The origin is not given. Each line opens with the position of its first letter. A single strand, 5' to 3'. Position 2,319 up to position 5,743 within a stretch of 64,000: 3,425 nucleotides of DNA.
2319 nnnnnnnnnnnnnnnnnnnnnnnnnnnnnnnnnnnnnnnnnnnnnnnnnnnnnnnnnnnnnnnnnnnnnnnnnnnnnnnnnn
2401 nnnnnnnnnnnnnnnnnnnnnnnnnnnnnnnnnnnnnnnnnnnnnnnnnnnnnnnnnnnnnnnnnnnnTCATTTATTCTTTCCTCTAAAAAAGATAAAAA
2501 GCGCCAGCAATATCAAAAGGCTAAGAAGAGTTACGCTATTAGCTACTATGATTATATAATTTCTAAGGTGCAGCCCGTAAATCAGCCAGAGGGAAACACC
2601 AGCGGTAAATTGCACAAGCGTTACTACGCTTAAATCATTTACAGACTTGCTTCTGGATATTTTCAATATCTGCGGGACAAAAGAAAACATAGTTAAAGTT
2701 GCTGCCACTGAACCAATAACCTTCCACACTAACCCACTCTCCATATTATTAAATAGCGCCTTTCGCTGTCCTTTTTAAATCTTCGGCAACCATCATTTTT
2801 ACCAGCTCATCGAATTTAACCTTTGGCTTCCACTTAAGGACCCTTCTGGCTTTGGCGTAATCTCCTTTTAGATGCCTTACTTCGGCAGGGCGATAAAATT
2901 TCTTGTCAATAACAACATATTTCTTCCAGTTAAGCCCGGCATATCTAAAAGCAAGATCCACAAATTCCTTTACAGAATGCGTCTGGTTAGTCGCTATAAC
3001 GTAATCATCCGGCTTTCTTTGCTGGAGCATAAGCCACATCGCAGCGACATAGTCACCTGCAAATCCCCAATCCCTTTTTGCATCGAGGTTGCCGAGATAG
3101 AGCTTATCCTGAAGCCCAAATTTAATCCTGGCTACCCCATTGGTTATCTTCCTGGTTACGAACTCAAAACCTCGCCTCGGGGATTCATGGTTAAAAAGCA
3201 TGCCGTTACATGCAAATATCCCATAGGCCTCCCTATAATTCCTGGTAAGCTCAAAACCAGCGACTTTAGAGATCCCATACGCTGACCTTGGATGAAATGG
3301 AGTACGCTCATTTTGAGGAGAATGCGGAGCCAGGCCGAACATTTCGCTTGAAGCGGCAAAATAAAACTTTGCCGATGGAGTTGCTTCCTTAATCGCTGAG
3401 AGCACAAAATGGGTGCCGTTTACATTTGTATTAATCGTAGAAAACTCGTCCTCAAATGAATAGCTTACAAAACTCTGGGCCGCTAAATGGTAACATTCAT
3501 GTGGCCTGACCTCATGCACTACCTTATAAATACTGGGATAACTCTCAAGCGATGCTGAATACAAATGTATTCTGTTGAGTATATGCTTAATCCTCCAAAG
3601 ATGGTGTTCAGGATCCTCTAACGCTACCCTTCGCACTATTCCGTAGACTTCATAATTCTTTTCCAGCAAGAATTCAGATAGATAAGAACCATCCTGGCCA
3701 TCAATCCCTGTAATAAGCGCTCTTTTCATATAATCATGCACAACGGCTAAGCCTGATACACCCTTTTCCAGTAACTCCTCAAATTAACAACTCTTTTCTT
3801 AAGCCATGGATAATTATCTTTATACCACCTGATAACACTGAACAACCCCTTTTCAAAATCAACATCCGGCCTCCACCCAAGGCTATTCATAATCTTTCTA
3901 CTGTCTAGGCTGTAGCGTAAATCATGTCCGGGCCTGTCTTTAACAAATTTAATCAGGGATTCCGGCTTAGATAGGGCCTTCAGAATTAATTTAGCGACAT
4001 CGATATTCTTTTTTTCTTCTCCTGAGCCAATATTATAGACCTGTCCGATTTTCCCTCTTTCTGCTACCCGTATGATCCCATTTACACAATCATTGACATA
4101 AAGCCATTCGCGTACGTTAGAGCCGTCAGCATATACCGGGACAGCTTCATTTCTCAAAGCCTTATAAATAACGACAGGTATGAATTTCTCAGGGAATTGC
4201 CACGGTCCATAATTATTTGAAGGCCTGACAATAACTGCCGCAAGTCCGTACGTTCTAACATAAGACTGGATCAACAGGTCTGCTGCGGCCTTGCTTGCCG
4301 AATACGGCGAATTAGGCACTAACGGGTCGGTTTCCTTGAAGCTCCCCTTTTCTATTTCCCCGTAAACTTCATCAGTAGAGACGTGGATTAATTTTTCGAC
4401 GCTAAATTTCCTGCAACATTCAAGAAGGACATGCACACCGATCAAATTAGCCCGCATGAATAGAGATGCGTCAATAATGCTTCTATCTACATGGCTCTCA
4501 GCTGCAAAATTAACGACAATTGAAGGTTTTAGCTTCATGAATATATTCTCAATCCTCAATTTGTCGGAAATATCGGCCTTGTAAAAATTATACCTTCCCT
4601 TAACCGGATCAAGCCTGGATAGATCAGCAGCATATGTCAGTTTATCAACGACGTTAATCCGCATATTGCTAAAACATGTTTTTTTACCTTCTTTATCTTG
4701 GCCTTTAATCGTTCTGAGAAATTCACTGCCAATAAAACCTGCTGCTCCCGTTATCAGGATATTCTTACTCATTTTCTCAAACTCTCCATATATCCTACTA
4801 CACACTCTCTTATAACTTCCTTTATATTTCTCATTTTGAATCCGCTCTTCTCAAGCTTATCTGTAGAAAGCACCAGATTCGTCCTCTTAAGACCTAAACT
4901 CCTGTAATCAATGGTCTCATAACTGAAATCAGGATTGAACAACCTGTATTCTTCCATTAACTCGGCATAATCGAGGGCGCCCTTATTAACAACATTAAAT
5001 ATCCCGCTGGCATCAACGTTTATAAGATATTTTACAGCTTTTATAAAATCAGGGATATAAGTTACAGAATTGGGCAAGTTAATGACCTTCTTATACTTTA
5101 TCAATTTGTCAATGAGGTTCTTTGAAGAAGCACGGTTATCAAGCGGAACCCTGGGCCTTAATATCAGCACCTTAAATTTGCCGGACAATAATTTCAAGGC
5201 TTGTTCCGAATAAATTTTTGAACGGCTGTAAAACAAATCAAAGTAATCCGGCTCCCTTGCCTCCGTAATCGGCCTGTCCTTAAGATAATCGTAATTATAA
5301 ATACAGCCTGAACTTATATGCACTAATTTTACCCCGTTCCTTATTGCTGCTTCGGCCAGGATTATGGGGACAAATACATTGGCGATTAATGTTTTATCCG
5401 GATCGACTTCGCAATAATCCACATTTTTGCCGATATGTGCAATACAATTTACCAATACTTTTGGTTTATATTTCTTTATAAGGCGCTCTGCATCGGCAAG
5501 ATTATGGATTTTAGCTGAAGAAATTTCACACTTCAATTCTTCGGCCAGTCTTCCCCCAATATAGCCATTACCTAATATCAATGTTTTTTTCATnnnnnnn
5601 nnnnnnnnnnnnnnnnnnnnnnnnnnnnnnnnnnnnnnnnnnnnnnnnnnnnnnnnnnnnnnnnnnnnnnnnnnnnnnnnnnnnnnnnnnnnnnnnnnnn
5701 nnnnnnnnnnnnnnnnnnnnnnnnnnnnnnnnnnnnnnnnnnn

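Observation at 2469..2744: SemiSWEET sugar uniporter embedded between gmd and an NDP-sugar epimerase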

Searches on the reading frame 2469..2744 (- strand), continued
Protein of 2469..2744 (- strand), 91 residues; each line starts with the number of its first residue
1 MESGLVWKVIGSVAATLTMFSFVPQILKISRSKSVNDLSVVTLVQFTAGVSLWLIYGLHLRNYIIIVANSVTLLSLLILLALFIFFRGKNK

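Call 30: find_encoding_contigs(protein=P0024, flank=6000, max_places=3)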
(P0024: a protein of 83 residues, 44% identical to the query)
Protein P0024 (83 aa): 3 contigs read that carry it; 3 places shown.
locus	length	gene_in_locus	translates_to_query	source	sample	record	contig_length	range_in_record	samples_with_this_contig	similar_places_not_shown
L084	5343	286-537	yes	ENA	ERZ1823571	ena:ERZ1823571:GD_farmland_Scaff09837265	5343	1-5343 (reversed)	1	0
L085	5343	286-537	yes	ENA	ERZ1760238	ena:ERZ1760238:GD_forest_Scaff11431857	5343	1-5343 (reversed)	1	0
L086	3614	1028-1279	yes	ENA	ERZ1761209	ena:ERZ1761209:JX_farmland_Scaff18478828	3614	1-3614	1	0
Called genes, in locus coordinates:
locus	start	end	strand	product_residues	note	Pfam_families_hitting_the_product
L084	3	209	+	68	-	?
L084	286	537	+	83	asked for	PF04193:PQ-loop, PF03083:MtN3_slv (weak)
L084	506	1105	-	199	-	-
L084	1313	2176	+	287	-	PF00085:Thioredoxin, PF13098:Thioredoxin_2, PF14561:TPR_20 (weak), PF13432:TPR_16 (faint), PF14559:TPR_19 (weak), PF14561:TPR_20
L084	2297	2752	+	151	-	PF14539:DUF4442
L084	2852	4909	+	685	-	PF00069:Pkinase, PF07714:PK_Tyr_Ser-Thr, PF03781:FGE-sulfatase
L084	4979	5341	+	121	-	?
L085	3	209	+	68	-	?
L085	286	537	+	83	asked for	PF04193:PQ-loop, PF03083:MtN3_slv (weak)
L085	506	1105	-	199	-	-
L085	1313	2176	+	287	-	PF00085:Thioredoxin, PF13098:Thioredoxin_2, PF13432:TPR_16 (faint), PF14559:TPR_19 (faint), PF14561:TPR_20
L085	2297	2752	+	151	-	PF14539:DUF4442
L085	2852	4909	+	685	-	PF00069:Pkinase, PF07714:PK_Tyr_Ser-Thr, PF03781:FGE-sulfatase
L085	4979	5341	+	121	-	?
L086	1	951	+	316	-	?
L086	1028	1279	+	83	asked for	PF04193:PQ-loop, PF03083:MtN3_slv (weak)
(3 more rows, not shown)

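Call 31: find_encoding_contigs(protein=P0025, flank=6000, max_places=3)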
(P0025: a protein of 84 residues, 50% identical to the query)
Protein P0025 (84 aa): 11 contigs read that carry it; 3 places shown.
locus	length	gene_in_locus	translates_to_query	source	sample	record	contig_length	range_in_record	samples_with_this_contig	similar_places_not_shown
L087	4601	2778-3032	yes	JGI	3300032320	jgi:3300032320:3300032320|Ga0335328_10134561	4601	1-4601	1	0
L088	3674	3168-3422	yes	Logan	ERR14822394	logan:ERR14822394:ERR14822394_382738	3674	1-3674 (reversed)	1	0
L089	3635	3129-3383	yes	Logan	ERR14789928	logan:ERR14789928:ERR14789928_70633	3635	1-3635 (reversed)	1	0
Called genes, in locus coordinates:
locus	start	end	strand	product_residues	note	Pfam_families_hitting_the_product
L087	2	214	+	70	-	?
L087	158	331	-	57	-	-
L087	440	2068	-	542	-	PF07992:Pyr_redox_2 (faint), PF01946:Thi4 (faint), PF00070:Pyr_redox (faint), PF01266:DAO (weak), PF01593:Amino_oxidase, PF13450:NAD_binding_8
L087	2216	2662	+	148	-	-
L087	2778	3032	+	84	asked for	PF03083:MtN3_slv (weak), PF04193:PQ-loop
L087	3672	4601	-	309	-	?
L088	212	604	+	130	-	PF00072:Response_reg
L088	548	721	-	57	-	-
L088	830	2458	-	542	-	PF07992:Pyr_redox_2 (faint), PF01946:Thi4 (faint), PF00070:Pyr_redox (faint), PF01266:DAO (weak), PF01593:Amino_oxidase, PF13450:NAD_binding_8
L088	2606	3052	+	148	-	-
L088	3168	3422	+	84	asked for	PF03083:MtN3_slv (weak), PF04193:PQ-loop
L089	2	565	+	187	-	?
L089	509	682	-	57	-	-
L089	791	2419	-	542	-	PF07992:Pyr_redox_2 (faint), PF01946:Thi4 (faint), PF00070:Pyr_redox (faint), PF01266:DAO (weak), PF01593:Amino_oxidase, PF13450:NAD_binding_8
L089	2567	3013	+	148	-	-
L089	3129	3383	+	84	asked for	PF03083:MtN3_slv (weak), PF04193:PQ-loop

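Call 34: predict_structure(alignment_id=A1)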
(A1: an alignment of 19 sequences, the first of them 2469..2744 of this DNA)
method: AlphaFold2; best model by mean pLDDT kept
length: 91 residues; sequences in the alignment: 19
mean_pLDDT: 85.8   pTM: 0.72
mean pLDDT of the five models: 85.8, 82.6, 81.6, 76.4, 76.2
residues with pLDDT >= 90: 41; 70-90: 45; 50-70: 5; < 50: 0
segments of 3 or more residues with pLDDT < 50: none
pLDDT, mean of each block of 10 residues (from residue 1): 82 88 78 75 90 94 95 92 80 53
secondary structure, 60 per line:
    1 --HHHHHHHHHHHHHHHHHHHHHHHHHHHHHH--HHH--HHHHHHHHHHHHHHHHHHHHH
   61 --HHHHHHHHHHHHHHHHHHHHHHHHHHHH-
elements in order: H3-32 H40-60 H63-90

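Call 37: fold_search(model_id=the predicted structure, library=pdb)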
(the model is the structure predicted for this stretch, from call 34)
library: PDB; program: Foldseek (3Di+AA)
matches with E <= 10: 147; with E <= 0.001: 0
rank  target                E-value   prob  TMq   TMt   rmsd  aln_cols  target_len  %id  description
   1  4rng_A                1.7e-02  1.00  0.49  0.53   6.6        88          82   27  Crystal structure of a bacterial homologue of SWEET transporters (released 2014-11-19)
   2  4rng_C                2.7e-02  1.00  0.48  0.52   5.9        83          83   29  Crystal structure of a bacterial homologue of SWEET transporters (released 2014-11-19)
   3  4qnc_A                3.5e-02  1.00  0.49  0.55   5.8        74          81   42  Crystal structure of a SemiSWEET in an occluded state (released 2014-09-10)
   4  5uhq_A                3.5e-02  0.99  0.47  0.46  20.0        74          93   40  Structure of a SemiSWEET Q20A mutant (released 2017-08-02)
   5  4qnc_B                6.7e-02  0.99  0.49  0.54   5.8        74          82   42  Crystal structure of a SemiSWEET in an occluded state (released 2014-09-10)
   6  4x5n_B                7.6e-02  1.00  0.58  0.57   6.9        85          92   27  Crystal structure of SemiSWEET in the inward-open and outward-open conformations (released 2015-01-21)
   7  4x5n_A                8.6e-02  0.99  0.58  0.58   6.3        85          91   26  Crystal structure of SemiSWEET in the inward-open and outward-open conformations (released 2015-01-21)
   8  5uhs_A                1.2e-01  0.98  0.50  0.56   5.8        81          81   38  Structure of a SemiSWEET D57A mutant (released 2017-08-02)
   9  4x5n_D                1.2e-01  0.98  0.55  0.55   6.5        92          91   26  Crystal structure of SemiSWEET in the inward-open and outward-open conformations (released 2015-01-21)
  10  4x5n_C                1.2e-01  0.98  0.55  0.54   6.4        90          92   31  Crystal structure of SemiSWEET in the inward-open and outward-open conformations (released 2015-01-21)
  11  4x5m_A                1.4e-01  0.99  0.57  0.61   6.2        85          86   29  Crystal structure of SemiSWEET in the inward-open conformation (released 2015-01-21)
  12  5ctg_B                1.6e-01  0.97  0.55  0.25   6.0        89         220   25  The 3.1 A resolution structure of a eukaryotic SWEET transporter (released 2015-10-28)
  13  4x5m_C                1.8e-01  0.99  0.58  0.57   6.0        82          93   33  Crystal structure of SemiSWEET in the inward-open conformation (released 2015-01-21)
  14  4x5m_B                1.9e-01  0.97  0.57  0.56   6.4        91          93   27  Crystal structure of SemiSWEET in the inward-open conformation (released 2015-01-21)
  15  5ctg_C                2.9e-01  0.94  0.55  0.25   5.8        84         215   24  The 3.1 A resolution structure of a eukaryotic SWEET transporter (released 2015-10-28)
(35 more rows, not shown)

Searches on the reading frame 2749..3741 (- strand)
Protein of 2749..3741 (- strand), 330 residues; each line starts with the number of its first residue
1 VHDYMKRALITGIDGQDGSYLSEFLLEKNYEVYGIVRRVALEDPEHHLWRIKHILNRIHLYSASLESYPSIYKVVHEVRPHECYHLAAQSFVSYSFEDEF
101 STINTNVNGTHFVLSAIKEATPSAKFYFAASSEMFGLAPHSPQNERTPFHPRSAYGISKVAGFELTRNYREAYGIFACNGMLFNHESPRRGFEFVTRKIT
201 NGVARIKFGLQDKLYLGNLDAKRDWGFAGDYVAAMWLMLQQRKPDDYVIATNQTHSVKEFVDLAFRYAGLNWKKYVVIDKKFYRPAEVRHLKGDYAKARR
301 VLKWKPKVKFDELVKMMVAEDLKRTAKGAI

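Call 3: search_protein_families(library=pfam, proteins=[window:2749-3741:-], max_evalue=0.01)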
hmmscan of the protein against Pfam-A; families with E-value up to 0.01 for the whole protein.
window:2749-3741:- (330 aa): 4 families
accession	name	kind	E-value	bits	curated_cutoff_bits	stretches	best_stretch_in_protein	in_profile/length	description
PF16363.11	GDP_Man_Dehyd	-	4.3e-119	398.3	27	1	9-317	1-332/332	GDP-mannose 4,6 dehydratase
PF01370.27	Epimerase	-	1.9e-59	201.4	20.9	1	8-250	1-240/240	NAD dependent epimerase/dehydratase family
PF04321.23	RmlD_sub_bind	-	6.3e-06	25.9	27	1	7-176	2-146/287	RmlD substrate binding domain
PF02719.21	Polysacc_synt_2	-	0.00041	20.1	20.2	1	9-119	2-117/293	Polysaccharide biosynthesis protein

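Call 4: search_protein_families(library=ncbifam, proteins=[window:2749-3741:-], max_evalue=0.01)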
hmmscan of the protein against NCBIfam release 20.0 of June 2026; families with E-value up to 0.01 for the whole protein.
window:2749-3741:- (330 aa): 17 families
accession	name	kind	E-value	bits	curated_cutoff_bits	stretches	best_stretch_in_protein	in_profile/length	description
TIGR01472.1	gmd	equivalog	1.2e-120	402.8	415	1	6-324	1-341/342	GDP-mannose 4,6-dehydratase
TIGR04180.1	EDH_00030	hypoth_equivalog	1.7e-29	102.8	475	1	9-308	2-296/297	NAD-dependent 4,6-dehydratase LegB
TIGR01181.1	dTDP_gluc_dehyt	equivalog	2.1e-27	96.1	365.1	1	9-318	3-308/321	dTDP-glucose 4,6-dehydratase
TIGR02622.1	CDP_4_6_dhtase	equivalog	3.5e-21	75.7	278.45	2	6-121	5-119/352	CDP-glucose 4,6-dehydratase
TIGR01179.1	galE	equivalog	8e-19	67.6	262.3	2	8-172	2-162/332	UDP-glucose 4-epimerase GalE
NF007490.0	PRK10084.1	subfamily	5.4e-11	42.1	649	1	56-319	50-332/361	dTDP-glucose 4,6-dehydratase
NF007582.0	PRK10217.1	equivalog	1.8e-10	40.5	698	1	5-249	1-251/355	dTDP-glucose 4,6-dehydratase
NF043036.1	ErythonDh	equivalog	2.9e-09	36.6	325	1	8-169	3-163/321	D-erythronate dehydrogenase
NF011728.1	PRK15181.1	equivalog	1.4e-08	34.2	760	1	6-316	16-332/348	Vi polysaccharide biosynthesis UDP-N-acetylglucosaminuronic acid C-4 epimerase TviC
NF007956.0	PRK10675.1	subfamily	1.6e-08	34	394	1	7-161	2-155/338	UDP-glucose 4-epimerase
NF041015.1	UDPsulfquin_syn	equivalog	1.3e-07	31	575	1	7-125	2-138/384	UDP-sulfoquinovose synthase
NF005998.1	PRK08125.1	equivalog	0.00058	18.4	777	0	5-35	315-346/649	bifunctional UDP-4-amino-4-deoxy-L-arabinose formyltransferase/UDP-glucuronic acid oxidase ArnA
TIGR02197.1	heptose_epim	equivalog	0.00096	18.4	274.6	1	83-317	70-309/316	ADP-glyceromanno-heptose 6-epimerase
NF041293.1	G6PDh_Azf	equivalog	0.00098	18.6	400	0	9-179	6-176/252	NAD-dependent glucose-6-phosphate dehydrogenase Azf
TIGR01214.1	rmlD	equivalog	0.0011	18.2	224.05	1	8-187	2-155/285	dTDP-4-dehydrorhamnose reductase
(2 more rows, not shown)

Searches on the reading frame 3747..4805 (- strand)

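Call 3: search_protein_families(library=pfam, proteins=[window:3747-4805:-], max_evalue=0.01)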
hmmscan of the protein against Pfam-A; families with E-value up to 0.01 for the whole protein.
window:3747-4805:- (352 aa): 7 families
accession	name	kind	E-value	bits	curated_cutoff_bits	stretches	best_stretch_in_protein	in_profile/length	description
PF16363.11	GDP_Man_Dehyd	-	3.9e-69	234.1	27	1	17-321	1-329/332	GDP-mannose 4,6 dehydratase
PF01370.27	Epimerase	-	9.6e-62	208.9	20.9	1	16-260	1-240/240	NAD dependent epimerase/dehydratase family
PF04321.23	RmlD_sub_bind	-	2.3e-24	86.4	27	1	15-288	2-241/287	RmlD substrate binding domain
PF02719.21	Polysacc_synt_2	-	1.7e-17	64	20.2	1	16-296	1-269/293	Polysaccharide biosynthesis protein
PF01073.25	3Beta_HSD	-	1.2e-16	61.1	22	1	17-245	1-226/280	3-beta hydroxysteroid dehydrogenase/isomerase family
PF07993.18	NAD_binding_4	-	5.6e-12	45.8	20.1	1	18-197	1-206/258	Male sterility protein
PF00106.31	adh_short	-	0.004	17.1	26.6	0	14-187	1-168/195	short chain dehydrogenase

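Call 45: search_protein_families(library=ncbifam, proteins=[window:3747-4805:-], max_evalue=1e-10)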
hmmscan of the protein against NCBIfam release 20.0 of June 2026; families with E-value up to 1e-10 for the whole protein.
window:3747-4805:- (352 aa): 16 families
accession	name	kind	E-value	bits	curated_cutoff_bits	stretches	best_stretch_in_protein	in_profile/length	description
TIGR01181.1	dTDP_gluc_dehyt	equivalog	1.4e-123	412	365.1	1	15-336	1-319/321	dTDP-glucose 4,6-dehydratase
NF007582.0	PRK10217.1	equivalog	9.2e-89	298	698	1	14-337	2-340/355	dTDP-glucose 4,6-dehydratase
NF007490.0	PRK10084.1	subfamily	1.5e-87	293.9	649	1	15-337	2-343/361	dTDP-glucose 4,6-dehydratase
TIGR04180.1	EDH_00030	hypoth_equivalog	6.5e-41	140.3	475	1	16-314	1-295/297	NAD-dependent 4,6-dehydratase LegB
TIGR01179.1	galE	equivalog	1.2e-35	122.9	262.3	1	15-330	1-327/332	UDP-glucose 4-epimerase GalE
TIGR02622.1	CDP_4_6_dhtase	equivalog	2.4e-33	115.7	278.45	1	13-332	4-334/352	CDP-glucose 4,6-dehydratase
TIGR02197.1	heptose_epim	equivalog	5.1e-23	81.7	274.6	1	16-289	1-270/316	ADP-glyceromanno-heptose 6-epimerase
TIGR01214.1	rmlD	equivalog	1.1e-22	80.5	224.05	1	16-282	2-230/285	dTDP-4-dehydrorhamnose reductase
NF047922.1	GDPFucSynFcl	equivalog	6.7e-20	71.7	500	1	78-331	38-304/308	GDP-L-fucose synthase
NF007956.0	PRK10675.1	subfamily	2.1e-18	66.5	394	1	15-319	2-320/338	UDP-glucose 4-epimerase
NF011728.1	PRK15181.1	equivalog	5.7e-18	65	760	1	13-333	15-342/348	Vi polysaccharide biosynthesis UDP-N-acetylglucosaminuronic acid C-4 epimerase TviC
TIGR01472.1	gmd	equivalog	2.3e-17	63.3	415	1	18-191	5-178/342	GDP-mannose 4,6-dehydratase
TIGR03466.1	HpnA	hypoth_equivalog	4.3e-16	58.7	367.65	1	15-262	2-231/327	hopanoid-associated sugar epimerase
NF043036.1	ErythonDh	equivalog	2.8e-15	56.3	325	1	15-185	2-166/321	D-erythronate dehydrogenase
NF008872.0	PRK11908.1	equivalog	1.7e-12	47.1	294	0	14-279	2-272/349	bifunctional UDP-4-keto-pentose/UDP-xylose synthase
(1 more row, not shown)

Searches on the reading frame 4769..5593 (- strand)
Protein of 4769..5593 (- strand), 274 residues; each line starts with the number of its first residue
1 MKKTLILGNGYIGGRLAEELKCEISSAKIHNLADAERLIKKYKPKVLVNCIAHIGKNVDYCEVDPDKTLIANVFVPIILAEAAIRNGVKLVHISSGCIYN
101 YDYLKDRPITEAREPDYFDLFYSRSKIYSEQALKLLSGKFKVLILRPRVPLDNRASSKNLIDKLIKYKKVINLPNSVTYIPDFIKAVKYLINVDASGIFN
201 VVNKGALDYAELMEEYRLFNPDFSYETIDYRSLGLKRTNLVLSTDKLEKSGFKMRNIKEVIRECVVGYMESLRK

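Call 3: search_protein_families(library=pfam, proteins=[window:4769-5593:-], max_evalue=0.01)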
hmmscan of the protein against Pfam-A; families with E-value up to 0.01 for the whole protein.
window:4769-5593:- (274 aa): 3 families
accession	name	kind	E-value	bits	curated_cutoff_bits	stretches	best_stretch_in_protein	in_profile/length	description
PF04321.23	RmlD_sub_bind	-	5.4e-14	52.4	27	1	22-148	30-149/287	RmlD substrate binding domain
PF01370.27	Epimerase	-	1.5e-11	44.6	20.9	1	23-148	44-170/240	NAD dependent epimerase/dehydratase family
PF02719.21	Polysacc_synt_2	-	0.0017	18.1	20.2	1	27-94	61-127/293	Polysaccharide biosynthesis protein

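Call 45: search_protein_families(library=ncbifam, proteins=[window:4769-5593:-], max_evalue=1e-10)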
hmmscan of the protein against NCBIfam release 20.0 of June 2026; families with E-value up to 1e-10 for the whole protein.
window:4769-5593:- (274 aa): 1 family
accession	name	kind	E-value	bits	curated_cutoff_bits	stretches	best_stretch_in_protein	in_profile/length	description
TIGR01214.1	rmlD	equivalog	4.9e-15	55.4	224.05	1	9-210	8-219/285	dTDP-4-dehydrorhamnose reductase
